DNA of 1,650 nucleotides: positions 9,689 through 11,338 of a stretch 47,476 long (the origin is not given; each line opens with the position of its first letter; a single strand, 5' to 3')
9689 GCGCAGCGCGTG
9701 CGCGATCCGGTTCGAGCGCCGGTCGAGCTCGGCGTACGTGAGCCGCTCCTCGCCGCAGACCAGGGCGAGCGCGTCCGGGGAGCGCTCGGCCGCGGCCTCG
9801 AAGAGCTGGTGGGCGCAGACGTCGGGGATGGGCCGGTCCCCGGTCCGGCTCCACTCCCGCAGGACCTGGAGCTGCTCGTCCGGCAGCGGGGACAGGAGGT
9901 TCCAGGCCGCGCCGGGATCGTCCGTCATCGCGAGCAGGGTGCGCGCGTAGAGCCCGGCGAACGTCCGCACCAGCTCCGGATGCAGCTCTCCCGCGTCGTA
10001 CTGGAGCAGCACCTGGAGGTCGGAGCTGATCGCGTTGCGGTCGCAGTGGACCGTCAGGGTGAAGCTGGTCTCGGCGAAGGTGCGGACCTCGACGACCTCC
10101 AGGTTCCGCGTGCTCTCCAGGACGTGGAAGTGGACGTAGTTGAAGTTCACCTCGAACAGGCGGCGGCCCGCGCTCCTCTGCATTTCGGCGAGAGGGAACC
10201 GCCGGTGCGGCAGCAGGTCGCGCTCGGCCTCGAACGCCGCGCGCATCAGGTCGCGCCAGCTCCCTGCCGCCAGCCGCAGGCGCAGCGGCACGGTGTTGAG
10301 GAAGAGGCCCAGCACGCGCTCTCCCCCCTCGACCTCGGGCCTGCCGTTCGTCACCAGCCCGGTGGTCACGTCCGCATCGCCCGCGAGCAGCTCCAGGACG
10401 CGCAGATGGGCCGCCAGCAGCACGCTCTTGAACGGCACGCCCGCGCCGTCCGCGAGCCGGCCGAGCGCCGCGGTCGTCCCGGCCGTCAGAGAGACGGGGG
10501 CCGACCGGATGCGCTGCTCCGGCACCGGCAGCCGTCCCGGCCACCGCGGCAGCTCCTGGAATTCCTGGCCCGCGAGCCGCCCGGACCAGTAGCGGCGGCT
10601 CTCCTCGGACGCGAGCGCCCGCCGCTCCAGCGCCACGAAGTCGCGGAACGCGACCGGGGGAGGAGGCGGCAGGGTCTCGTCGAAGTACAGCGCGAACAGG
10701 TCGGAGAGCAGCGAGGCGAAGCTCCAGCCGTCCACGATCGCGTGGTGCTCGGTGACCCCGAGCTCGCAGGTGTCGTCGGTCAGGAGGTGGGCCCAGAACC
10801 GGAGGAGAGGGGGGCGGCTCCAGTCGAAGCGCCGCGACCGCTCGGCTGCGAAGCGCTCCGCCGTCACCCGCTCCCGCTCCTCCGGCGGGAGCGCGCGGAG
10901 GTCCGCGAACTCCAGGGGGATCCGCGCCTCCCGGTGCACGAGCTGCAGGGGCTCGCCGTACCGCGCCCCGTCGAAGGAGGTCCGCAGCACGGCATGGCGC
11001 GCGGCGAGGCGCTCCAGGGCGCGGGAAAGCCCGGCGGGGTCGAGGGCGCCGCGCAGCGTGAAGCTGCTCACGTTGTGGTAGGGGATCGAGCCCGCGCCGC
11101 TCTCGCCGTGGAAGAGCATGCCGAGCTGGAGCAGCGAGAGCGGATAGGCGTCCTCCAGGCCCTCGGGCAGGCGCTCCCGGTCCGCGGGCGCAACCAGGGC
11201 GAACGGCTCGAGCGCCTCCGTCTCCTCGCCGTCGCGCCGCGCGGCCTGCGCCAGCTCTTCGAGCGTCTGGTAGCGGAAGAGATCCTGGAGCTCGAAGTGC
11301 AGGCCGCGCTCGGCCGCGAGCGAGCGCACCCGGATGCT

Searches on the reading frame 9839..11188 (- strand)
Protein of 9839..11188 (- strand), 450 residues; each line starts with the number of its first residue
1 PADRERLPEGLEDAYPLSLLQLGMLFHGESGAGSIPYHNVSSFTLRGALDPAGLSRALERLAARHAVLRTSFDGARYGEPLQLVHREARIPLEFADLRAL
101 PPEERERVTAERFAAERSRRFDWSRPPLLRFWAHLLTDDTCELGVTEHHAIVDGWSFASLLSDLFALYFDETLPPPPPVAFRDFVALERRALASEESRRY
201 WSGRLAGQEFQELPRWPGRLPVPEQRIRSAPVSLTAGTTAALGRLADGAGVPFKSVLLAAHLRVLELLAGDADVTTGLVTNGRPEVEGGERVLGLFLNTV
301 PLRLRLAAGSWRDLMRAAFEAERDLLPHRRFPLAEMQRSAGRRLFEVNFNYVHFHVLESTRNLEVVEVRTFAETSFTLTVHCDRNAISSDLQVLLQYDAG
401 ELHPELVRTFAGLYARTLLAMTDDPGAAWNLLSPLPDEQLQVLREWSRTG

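Call 24: search_solved_structures(query=window:9839-11188:-, max_evalue=0.00001)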
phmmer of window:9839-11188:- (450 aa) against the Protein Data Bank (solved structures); distinct sequences matched with E-value up to 0.00001: 41.
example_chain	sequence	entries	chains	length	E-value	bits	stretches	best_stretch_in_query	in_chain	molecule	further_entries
8jbr_A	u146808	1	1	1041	2.1e-106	359.8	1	4-449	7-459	McyA protein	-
7r9x_A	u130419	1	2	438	3.8e-70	240.3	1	6-425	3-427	AmbE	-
9lcq_A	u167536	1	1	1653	6.5e-43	150.5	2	8-427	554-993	PvdL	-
9up2_A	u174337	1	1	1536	7.5e-43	150.3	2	8-427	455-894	PvdL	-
9lcp_A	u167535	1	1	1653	9.5e-43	150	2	8-427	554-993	PvdL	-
9lco_A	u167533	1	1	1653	9.5e-43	150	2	8-427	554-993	PvdL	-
8hlk_A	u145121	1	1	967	9.8e-40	140.1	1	8-449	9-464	Microcystin synthetase B (Fragment)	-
9rde_A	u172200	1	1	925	4e-36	128.2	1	11-338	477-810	Bacitracin synthase 3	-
9bfd_B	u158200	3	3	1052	3.5e-31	111.9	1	9-370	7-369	Tyrocidine synthase 2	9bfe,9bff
8f7f_A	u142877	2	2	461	1.9e-30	109.4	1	9-379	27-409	Surfactin synthetase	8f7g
8f7h_A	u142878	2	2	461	4.9e-30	108.1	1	9-379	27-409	Surfactin synthetase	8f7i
2vsq_A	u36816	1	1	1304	1.7e-28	103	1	10-380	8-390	SURFACTIN SYNTHETASE SUBUNIT 3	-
6p1j_A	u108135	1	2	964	5.3e-25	91.5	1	13-309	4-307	Txo2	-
6oyf_A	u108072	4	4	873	3.4e-24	88.9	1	16-424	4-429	Txo1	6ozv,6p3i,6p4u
2jgp_A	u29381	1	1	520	1.3e-22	83.6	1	14-338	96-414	TYROCIDINE SYNTHETASE 3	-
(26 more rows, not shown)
